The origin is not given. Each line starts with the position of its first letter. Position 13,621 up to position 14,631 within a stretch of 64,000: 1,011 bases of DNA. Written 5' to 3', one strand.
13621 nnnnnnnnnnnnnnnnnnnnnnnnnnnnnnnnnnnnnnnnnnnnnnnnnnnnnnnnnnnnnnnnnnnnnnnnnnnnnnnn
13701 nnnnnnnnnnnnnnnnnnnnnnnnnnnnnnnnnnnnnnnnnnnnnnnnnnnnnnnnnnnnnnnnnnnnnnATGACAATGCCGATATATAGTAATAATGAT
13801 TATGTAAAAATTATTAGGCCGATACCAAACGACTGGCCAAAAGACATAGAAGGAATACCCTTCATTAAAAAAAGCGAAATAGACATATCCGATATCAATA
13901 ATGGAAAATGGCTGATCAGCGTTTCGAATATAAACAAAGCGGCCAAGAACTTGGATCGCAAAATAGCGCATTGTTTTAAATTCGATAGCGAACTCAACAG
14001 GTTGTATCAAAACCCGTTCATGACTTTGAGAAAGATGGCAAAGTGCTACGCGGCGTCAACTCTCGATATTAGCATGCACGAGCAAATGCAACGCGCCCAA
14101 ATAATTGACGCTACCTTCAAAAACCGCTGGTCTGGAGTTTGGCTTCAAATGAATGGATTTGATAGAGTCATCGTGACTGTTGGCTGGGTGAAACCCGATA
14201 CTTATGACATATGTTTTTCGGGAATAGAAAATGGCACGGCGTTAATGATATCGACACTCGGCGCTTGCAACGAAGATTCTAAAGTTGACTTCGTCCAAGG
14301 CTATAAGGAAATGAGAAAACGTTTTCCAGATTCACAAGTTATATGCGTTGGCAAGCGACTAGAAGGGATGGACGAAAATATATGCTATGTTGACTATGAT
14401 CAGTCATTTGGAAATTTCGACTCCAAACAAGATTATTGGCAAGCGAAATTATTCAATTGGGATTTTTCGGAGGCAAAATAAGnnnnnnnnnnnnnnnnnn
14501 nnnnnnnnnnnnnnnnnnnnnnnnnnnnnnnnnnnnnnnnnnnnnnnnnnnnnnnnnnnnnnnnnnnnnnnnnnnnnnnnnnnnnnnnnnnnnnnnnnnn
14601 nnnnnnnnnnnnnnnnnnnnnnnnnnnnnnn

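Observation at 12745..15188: Five translationally coupled genes: XRE, ImmA/IrrE, a DUF4417-like gene and two small overlapping ORFs, with no mobility genes; candidate undescribed conflict system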

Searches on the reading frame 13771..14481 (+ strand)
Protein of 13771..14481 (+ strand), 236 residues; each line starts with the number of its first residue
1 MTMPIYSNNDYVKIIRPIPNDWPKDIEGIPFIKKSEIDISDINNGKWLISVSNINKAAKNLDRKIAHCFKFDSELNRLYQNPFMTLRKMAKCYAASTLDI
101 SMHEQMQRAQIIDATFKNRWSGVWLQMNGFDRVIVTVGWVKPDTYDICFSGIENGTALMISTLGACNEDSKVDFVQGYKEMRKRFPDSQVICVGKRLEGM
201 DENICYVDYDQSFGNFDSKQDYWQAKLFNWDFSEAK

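Call 3: search_protein_families(library=pfam, proteins=[window:13771-14481:+], max_evalue=0.1)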
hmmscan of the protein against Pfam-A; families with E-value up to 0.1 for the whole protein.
window:13771-14481:+ (236 aa): 1 family
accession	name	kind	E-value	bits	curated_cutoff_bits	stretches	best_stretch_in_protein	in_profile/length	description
PF14386.11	DUF4417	-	8.9e-27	94.2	28.9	1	47-209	21-182/183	Domain of unknown function (DUF4417)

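Call 4: search_protein_families(library=padloc, proteins=[window:13771-14481:+], max_evalue=0.1)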
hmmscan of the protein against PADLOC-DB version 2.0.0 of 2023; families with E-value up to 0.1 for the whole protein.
window:13771-14481:+ (236 aa): 0 families

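Call 5: search_protein_families(library=phrogs, proteins=[window:13771-14481:+], max_evalue=0.1)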
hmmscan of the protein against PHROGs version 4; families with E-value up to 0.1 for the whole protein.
window:13771-14481:+ (236 aa): 2 families
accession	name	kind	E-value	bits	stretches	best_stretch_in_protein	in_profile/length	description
phrog_940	-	DNA, RNA and nucleotide metabolism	6.8e-25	89.1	1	28-209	175-353/388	nuclease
phrog_8680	-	unknown function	2.6e-19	70.2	1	58-212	55-208/221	-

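Call 10: find_homologous_proteins(query=window:13771-14481:+)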
Query window:13771-14481:+ (236 aa): 71 proteins with E <= 0.001 among 108 candidates.
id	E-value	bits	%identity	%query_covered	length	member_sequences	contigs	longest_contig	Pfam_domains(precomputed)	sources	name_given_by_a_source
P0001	2.1e-159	546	100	99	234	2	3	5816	PF14386.12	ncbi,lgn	-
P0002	9.8e-137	472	82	99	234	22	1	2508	PF14386.12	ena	-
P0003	1.2e-134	465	82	99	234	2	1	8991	PF14386.12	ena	-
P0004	2.5e-133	461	81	99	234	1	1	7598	PF14386.12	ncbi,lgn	-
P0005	3.9e-133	460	79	100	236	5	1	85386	PF14386.12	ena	-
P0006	1.0e-129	449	78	99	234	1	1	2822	PF14386.12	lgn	-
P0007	3.8e-122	424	73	99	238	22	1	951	PF14386.12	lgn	-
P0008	4.0e-122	424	73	99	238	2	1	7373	PF14386.12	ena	-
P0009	4.3e-121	421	73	99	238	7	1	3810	PF14386.12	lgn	-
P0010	9.4e-117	407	70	99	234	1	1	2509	PF14386.12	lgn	-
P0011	1.7e-116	406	69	99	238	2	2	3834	PF14386.12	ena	-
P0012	4.3e-104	365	64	99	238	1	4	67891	PF14386.12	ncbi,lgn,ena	-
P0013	7.2e-103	361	63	99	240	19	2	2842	PF14386.12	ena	-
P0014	5.6e-102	358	64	99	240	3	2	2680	PF14386.12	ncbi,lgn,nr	ncbi:MAG: DUF4417 domain-containing protein [Clostridia bacterium]|nr:DUF4417 domain-containing prot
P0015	3.9e-101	355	63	99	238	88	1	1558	PF14386.12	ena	-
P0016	9.1e-101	354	61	99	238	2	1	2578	PF14386.12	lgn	-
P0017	3.3e-98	346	63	98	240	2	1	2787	PF14386.12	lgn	-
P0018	3.9e-98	346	61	99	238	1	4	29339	PF14386.12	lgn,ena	-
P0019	1.6e-97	344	61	99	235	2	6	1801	PF14386.12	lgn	-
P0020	2.8e-97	343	62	99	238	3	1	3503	PF14386.12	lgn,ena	-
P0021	2.2e-96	340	63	98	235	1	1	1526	PF14386.12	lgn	-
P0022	3.9e-96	339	63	97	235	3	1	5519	PF14386.12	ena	-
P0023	1.1e-95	338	63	99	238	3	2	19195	PF14386.12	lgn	-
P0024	2.6e-95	336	63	99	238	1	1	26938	PF14386.12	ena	-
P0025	9.7e-95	335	59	99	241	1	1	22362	PF14386.12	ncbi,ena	-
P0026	4.4e-94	332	61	99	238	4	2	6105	PF14386.12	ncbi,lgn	-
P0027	2.8e-93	330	60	97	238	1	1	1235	PF14386.12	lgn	-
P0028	3.3e-93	330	60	99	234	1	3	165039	PF14386.12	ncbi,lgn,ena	-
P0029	6.2e-93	329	59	99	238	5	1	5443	PF14386.12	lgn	-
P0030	5.6e-91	322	59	97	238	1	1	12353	PF14386.12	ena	-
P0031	7.4e-91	322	59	97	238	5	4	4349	PF14386.12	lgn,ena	-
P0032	8.0e-91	322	58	98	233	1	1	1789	PF14386.12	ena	-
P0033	1.9e-89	317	59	97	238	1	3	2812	PF14386.12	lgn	-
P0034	3.6e-89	316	58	98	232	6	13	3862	PF14386.12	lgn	-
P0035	5.2e-89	316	56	99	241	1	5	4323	PF14386.12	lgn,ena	-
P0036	3.1e-85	303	55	99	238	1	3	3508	PF14386.12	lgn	-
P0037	3.1e-81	290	55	98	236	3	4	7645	PF14386.12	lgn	-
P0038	5.5e-81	290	55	99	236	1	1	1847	PF14386.12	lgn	-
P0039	4.4e-80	287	55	99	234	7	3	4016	PF14386.12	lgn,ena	-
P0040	1.3e-79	285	53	99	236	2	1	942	PF14386.12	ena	-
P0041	4.1e-79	283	55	99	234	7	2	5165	PF14386.12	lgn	-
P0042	1.0e-78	282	55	97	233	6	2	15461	PF14386.12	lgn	-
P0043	1.4e-78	282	53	99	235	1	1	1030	PF14386.12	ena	-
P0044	1.5e-78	282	53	99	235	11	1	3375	PF14386.12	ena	-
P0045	1.8e-78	281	52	99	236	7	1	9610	PF14386.12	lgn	-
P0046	2.7e-78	281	55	99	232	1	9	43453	PF14386.12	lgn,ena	-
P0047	2.8e-78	281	56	96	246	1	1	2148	PF14386.12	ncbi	-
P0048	1.4e-77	278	56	99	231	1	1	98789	PF14386.12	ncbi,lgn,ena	-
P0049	7.2e-76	273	54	98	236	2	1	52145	PF14386.12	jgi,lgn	-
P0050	6.9e-75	270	51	99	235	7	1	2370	PF14386.12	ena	-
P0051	1.0e-74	269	52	97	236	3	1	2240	PF14386.12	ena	-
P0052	1.2e-72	262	50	99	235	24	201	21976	PF14386.12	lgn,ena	-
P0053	2.9e-71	258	51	97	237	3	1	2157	PF14386.12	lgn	-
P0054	3.7e-71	257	50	99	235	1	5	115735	PF14386.12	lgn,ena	-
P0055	1.8e-70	255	51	98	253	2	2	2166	PF14386.12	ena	-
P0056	1.4e-68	249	66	64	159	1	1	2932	PF14386.12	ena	-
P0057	4.2e-68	247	48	97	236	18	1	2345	PF14386.12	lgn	-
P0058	1.5e-67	246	49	99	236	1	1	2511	PF14386.12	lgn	-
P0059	3.1e-67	244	48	99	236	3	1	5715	PF14386.12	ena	-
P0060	8.3e-67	243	49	99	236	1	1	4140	PF14386.12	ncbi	-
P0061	1.4e-66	242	48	98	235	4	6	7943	PF14386.12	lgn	-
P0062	2.9e-65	238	47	98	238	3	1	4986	PF14386.12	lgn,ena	-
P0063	8.3e-65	237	48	98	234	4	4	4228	PF14386.12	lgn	-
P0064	5.4e-64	234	51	89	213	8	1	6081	PF14386.12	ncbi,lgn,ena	-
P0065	1.4e-63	233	47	99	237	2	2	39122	PF14386.12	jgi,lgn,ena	-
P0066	1.6e-57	213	52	79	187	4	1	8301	PF14386.12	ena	-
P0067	7.4e-55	204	55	69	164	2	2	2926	PF14386.12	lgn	-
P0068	4.2e-54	202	55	67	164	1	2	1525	PF14386.12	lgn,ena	-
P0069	5.6e-52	195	65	56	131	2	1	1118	PF14386.12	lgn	-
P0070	2.3e-49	186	63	54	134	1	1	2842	PF14386.12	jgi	-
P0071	4.7e-42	162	57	52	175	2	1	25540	PF14386.12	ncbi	-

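Call 13: find_encoding_contigs(protein=P0001, flank=10000, max_places=6)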
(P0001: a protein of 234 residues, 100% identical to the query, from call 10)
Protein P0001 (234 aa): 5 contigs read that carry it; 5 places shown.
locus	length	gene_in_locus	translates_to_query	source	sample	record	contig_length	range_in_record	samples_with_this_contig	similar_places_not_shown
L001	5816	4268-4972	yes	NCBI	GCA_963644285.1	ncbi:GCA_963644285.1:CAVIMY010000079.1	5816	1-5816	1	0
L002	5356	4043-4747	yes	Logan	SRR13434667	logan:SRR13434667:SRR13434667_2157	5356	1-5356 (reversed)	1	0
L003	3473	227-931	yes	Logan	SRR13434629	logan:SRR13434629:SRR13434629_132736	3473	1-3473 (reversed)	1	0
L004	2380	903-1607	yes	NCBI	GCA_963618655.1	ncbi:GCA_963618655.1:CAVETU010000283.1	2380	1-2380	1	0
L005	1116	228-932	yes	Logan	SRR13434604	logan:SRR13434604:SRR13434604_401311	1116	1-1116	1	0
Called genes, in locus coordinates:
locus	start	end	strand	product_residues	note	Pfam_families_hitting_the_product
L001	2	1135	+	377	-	?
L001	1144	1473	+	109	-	PF01503:PRA-PH (weak), PF12643:MazG-like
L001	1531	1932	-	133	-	PF14927:Neurensin (weak)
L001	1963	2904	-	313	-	-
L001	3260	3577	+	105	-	PF13560:HTH_31, PF12844:HTH_19 (weak), PF13443:HTH_26, PF01381:HTH_3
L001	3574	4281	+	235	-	-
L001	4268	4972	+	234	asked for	PF14386:DUF4417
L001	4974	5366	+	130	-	-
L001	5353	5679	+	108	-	-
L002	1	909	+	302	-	?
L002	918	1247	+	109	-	PF01503:PRA-PH (weak), PF12643:MazG-like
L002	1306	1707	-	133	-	PF14927:Neurensin (weak)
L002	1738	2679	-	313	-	-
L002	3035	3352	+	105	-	PF13560:HTH_31, PF12844:HTH_19 (weak), PF13443:HTH_26, PF01381:HTH_3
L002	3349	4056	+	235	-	-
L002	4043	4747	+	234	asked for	PF14386:DUF4417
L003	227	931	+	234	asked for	PF14386:DUF4417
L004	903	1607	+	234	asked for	PF14386:DUF4417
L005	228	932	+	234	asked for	PF14386:DUF4417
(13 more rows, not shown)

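Call 14: find_encoding_contigs(protein=P0005, flank=10000, max_places=3)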
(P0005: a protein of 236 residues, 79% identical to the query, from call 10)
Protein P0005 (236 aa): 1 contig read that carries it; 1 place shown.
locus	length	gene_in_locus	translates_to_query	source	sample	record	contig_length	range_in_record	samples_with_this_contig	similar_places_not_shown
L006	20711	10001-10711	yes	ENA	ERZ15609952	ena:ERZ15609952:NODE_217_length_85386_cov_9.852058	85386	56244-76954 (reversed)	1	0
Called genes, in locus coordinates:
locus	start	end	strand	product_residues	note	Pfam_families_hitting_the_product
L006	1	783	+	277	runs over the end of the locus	PF00528:BPD_transp_1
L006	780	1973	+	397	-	PF01547:SBP_bac_1, PF13416:SBP_bac_8, PF13531:SBP_bac_11 (faint)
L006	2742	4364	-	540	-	PF07969:Amidohydro_3, PF01979:Amidohydro_1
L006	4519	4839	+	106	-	-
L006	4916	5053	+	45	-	-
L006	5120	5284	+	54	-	-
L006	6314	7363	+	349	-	PF02661:Fic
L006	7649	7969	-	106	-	PF01934:HepT-like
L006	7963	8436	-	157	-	PF01909:NTP_transf_2, PF18765:Polbeta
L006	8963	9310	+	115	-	PF13560:HTH_31, PF01381:HTH_3, PF13443:HTH_26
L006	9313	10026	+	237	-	PF06114:Peptidase_M78 (faint)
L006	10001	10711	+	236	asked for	PF14386:DUF4417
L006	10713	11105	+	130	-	-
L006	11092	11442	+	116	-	-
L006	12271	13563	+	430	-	PF13173:AAA_14, PF13635:DUF4143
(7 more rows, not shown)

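Call 15: find_encoding_contigs(protein=P0012, flank=10000, max_places=3)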
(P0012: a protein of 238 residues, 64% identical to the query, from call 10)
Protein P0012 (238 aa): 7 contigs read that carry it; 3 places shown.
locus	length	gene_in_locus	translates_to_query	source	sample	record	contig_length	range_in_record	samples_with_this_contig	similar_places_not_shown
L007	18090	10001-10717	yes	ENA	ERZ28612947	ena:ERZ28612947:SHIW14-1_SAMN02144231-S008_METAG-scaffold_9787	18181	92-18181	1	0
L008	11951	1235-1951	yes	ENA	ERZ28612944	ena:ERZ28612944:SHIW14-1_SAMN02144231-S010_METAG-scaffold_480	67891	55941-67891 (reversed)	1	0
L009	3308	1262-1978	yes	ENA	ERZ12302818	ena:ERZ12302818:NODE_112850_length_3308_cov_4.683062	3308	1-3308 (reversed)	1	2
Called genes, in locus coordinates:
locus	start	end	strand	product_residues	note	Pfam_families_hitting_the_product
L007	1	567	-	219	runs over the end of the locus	?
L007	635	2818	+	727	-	PF03477:ATP-cone, PF13597:NRDD, PF01228:Gly_radical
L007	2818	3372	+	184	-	PF13353:Fer4_12, PF04055:Radical_SAM (weak)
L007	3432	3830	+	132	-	PF09719:C_GCAxxG_C_C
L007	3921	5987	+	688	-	-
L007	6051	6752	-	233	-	PF02353:CMAS (faint), PF13489:Methyltransf_23, PF03848:TehB (weak), PF13649:Methyltransf_25, PF13847:Methyltransf_31 (weak), PF08241:Methyltransf_11 (weak), PF08242:Methyltransf_12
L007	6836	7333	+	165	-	PF00692:dUTPase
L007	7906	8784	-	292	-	PF13936:HTH_38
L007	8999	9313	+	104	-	PF13443:HTH_26, PF01381:HTH_3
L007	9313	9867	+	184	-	PF06114:Peptidase_M78 (faint)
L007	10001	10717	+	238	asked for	PF14386:DUF4417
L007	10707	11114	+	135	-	-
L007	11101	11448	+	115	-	-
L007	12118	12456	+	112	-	-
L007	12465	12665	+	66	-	PF16277:DUF4926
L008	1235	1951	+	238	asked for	PF14386:DUF4417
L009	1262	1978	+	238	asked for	PF14386:DUF4417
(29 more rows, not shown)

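Call 16: find_encoding_contigs(protein=P0028, flank=10000, max_places=3)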
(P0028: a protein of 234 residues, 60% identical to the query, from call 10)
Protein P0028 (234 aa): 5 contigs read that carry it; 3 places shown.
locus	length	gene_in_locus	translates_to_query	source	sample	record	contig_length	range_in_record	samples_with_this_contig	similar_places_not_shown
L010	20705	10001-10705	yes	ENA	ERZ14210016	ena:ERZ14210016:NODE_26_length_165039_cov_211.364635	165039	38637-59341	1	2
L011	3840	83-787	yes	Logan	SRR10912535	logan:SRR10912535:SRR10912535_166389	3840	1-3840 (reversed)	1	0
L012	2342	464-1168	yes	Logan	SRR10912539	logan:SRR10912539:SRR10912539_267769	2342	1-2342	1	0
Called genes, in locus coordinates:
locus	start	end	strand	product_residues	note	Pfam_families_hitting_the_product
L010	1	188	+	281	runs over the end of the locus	PF12541:DUF3737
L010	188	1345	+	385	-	PF00155:Aminotran_1_2, PF01053:Cys_Met_Meta_PP (weak)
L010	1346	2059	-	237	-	PF25087:GMPPB_C (faint), PF14602:Hexapep_2 (faint), PF00132:Hexapep (weak)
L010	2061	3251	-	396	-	PF13535:ATP-grasp_4 (faint)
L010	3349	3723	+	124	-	PF06397:Desulfoferrod_N (weak), PF01880:Desulfoferrodox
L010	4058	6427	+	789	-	PF03477:ATP-cone, PF13597:NRDD, PF00462:Glutaredoxin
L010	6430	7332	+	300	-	PF00070:Pyr_redox (faint), PF00890:FAD_binding_2 (weak), PF01266:DAO (weak), PF03486:HI0933_like (weak), PF07992:Pyr_redox_2, PF12831:FAD_oxidored, PF13450:NAD_binding_8 (weak), PF13738:Pyr_redox_3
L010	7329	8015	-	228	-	PF04055:Radical_SAM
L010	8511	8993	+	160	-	PF00383:dCMP_cyt_deam_1, PF14437:MafB19-deam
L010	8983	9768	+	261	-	PF00763:THF_DHG_CYH, PF02882:THF_DHG_CYH_C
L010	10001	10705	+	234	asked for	PF14386:DUF4417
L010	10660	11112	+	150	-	-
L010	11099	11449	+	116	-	-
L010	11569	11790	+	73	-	PF01381:HTH_3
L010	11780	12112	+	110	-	PF13657:Couple_hipA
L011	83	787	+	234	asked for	PF14386:DUF4417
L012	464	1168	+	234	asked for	PF14386:DUF4417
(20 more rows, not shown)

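Call 27: find_related_loci(query=A3, collection=genome_contigs, flank=10000)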
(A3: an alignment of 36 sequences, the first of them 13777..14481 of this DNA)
Query A3 (234 aa) in genome_contigs; peptide patterns used: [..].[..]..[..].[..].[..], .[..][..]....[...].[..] (x = any residue, [..] = any of these).
89 stretches matched a pattern; 42 encode a relative of the query (tblastn E <= 1e-3); 42 distinct loci.
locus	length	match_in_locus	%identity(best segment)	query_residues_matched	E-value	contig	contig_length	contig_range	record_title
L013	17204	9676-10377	85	1-234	9e-140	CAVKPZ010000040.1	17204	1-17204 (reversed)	Lachnospiraceae bacterium isolate H07689-L1_cleanbin_000017 genome assembly, contig: Spades_H07689-L1_contig_1811, whole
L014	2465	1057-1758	82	1-234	5e-146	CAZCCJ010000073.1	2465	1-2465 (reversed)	MAG TPA_asm: uncultured Staphylococcaceae bacterium isolate binchicken_co354_213 genome assembly, contig: NODE_48929_len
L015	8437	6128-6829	81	1-234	4e-136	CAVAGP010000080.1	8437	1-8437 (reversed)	Faecalibacillus sp. isolate H07605-L1_cleanbin_000015 genome assembly, contig: Spades_H07605-L1_contig_2802, whole genom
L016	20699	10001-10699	64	1-233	2e-105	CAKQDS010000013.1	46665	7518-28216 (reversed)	MAG: uncultured Anaeroplasmataceae bacterium isolate REFINED_METABAT215_TOP10_CONTIGS_1500_ASSEMBLY_K77_MERGED__Hadza_Mo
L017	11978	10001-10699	64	1-233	3e-105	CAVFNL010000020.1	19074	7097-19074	Parabacteroides distasonis isolate H07667-L1_cleanbin_000029 genome assembly, contig: Spades_H07667-L1_contig_2502, whol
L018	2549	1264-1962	64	1-233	5e-109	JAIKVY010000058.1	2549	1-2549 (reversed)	MAG: Clostridia bacterium isolate RUI414 k141_5041908_flag=1_multi=151.3729_len=2549, whole genome shotgun sequence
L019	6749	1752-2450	64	1-233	1e-104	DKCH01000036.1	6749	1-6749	MAG TPA_asm: Bacillales bacterium UBA6879 UBA6879_contig_50, whole genome shotgun sequence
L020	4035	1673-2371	64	1-233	3e-105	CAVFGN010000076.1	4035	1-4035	Alistipes finegoldii isolate H07606-L1_cleanbin_000035 genome assembly, contig: Spades_H07606-L1_contig_15083, whole gen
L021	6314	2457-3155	63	1-233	8e-104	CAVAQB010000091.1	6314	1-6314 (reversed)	Anaeroplasmataceae bacterium isolate H07602-L1_cleanbin_000024 genome assembly, contig: Spades_H07602-L1_contig_5552, wh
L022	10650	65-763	63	1-233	6e-103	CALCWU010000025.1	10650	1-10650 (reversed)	MAG TPA_asm: uncultured Mollicutes bacterium isolate SRR1747056_bin.77_CONCOCT_v1.1_MAG genome assembly, contig: ERZ8082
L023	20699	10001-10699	63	1-233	8e-103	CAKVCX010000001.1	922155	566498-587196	MAG: uncultured Bacilli bacterium isolate REFINED_METABAT215_TOP10_CONTIGS_1500_ASSEMBLY_K77_MERGED__Hadza_MoBio_hadza-A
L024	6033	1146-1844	61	1-233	6e-97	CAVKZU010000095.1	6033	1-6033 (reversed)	Lachnospiraceae bacterium isolate G02637-L1_cleanbin_000020 genome assembly, contig: Spades_G02637-L1_contig_5261, whole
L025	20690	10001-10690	60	1-230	8e-96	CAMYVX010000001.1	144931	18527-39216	MAG TPA_asm: uncultured Bacillales bacterium isolate SRR10912535_bin.26_metaWRAP_v1.3_MAG genome assembly, contig: ERZ14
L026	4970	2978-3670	58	4-232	1e-88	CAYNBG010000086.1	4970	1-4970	MAG TPA_asm: uncultured Staphylococcaceae bacterium isolate binchicken_co323_429 genome assembly, contig: NODE_19820_len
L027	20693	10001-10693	56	1-233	3e-83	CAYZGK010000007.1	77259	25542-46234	MAG TPA_asm: uncultured Christensenella sp. isolate binchicken_co323_51 genome assembly, contig: NODE_178_length_77259_c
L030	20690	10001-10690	52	1-231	1e-78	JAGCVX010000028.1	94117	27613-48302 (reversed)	MAG: Clostridiales bacterium isolate RGIG10171 Yak_Rumen-4__c1402286, whole genome shotgun sequence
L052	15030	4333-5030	42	1-234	7e-49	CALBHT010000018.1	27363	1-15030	MAG TPA_asm: uncultured Bacillales bacterium isolate SRR1747044_bin.63_CONCOCT_v1.1_MAG genome assembly, contig: ERZ8082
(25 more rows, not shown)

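Call 34: find_encoding_contigs(protein=P0052, flank=10000, max_places=6)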
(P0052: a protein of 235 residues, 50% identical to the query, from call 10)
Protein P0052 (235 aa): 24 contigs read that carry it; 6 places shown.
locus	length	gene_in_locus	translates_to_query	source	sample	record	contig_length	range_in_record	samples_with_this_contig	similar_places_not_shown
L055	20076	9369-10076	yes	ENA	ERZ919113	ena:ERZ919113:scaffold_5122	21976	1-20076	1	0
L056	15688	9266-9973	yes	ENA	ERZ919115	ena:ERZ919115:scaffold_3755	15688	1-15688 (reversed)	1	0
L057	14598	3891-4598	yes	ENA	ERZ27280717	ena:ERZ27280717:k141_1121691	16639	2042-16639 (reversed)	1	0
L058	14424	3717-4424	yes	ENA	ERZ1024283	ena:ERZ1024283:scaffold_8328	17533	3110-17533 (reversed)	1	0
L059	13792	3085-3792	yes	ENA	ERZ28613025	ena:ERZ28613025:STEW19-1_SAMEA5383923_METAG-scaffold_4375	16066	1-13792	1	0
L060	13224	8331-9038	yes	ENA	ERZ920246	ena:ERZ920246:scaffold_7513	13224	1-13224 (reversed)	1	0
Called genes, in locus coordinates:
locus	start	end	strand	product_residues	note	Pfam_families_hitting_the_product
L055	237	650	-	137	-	PF00583:Acetyltransf_1, PF13673:Acetyltransf_10, PF24553:Rv0428c_C (weak), PF13508:Acetyltransf_7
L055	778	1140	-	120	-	PF00903:Glyoxalase, PF12681:Glyoxalase_2, PF22677:Ble-like_N (weak)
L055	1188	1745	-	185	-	PF01066:CDP-OH_P_transf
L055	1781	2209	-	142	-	PF00857:Isochorismatase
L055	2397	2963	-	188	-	PF00440:TetR_N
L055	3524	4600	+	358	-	PF13439:Glyco_transf_4, PF00534:Glycos_transf_1, PF13692:Glyco_trans_1_4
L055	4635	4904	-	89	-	PF00440:TetR_N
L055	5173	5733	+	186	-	-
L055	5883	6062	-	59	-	-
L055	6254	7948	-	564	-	PF00239:Resolvase, PF07508:Recombinase, PF13408:Zn_ribbon_recom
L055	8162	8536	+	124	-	PF13560:HTH_31, PF01381:HTH_3, PF12844:HTH_19 (weak)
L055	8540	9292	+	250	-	PF06114:Peptidase_M78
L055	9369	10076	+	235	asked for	PF14386:DUF4417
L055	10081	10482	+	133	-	-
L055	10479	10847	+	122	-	-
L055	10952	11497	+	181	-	-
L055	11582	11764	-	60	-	-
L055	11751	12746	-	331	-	PF01076:Mob_Pre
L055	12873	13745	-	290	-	PF19263:DUF5906, PF03288:Pox_D5 (weak)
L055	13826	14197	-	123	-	-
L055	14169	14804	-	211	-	PF01807:Zn_ribbon_DnaG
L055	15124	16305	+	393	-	PF01637:ATPase_2 (weak), PF13173:AAA_14, PF13635:DUF4143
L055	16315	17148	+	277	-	PF01381:HTH_3 (weak), PF13412:HTH_24 (faint), PF13443:HTH_26 (weak)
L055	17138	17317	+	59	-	-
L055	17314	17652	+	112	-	PF04545:Sigma70_r4 (weak)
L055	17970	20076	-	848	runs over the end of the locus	PF05569:Peptidase_M56, PF20251:Big_14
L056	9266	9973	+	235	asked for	PF14386:DUF4417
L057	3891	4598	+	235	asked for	PF14386:DUF4417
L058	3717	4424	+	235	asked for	PF14386:DUF4417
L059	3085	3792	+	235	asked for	PF14386:DUF4417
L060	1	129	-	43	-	?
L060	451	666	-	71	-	-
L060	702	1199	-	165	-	PF00857:Isochorismatase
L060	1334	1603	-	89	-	-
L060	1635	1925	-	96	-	PF00440:TetR_N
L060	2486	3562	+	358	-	PF13439:Glyco_transf_4, PF00534:Glycos_transf_1, PF13692:Glyco_trans_1_4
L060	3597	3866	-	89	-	PF00440:TetR_N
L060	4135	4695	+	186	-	-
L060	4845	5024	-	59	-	-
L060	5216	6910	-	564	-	PF00239:Resolvase, PF07508:Recombinase, PF13408:Zn_ribbon_recom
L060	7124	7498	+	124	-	PF13560:HTH_31, PF01381:HTH_3, PF12844:HTH_19 (weak)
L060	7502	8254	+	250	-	PF06114:Peptidase_M78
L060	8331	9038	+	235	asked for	PF14386:DUF4417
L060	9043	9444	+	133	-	-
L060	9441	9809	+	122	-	-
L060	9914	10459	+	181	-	-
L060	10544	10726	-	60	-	-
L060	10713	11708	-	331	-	PF01076:Mob_Pre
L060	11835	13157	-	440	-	PF19263:DUF5906, PF03288:Pox_D5 (weak)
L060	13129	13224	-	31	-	?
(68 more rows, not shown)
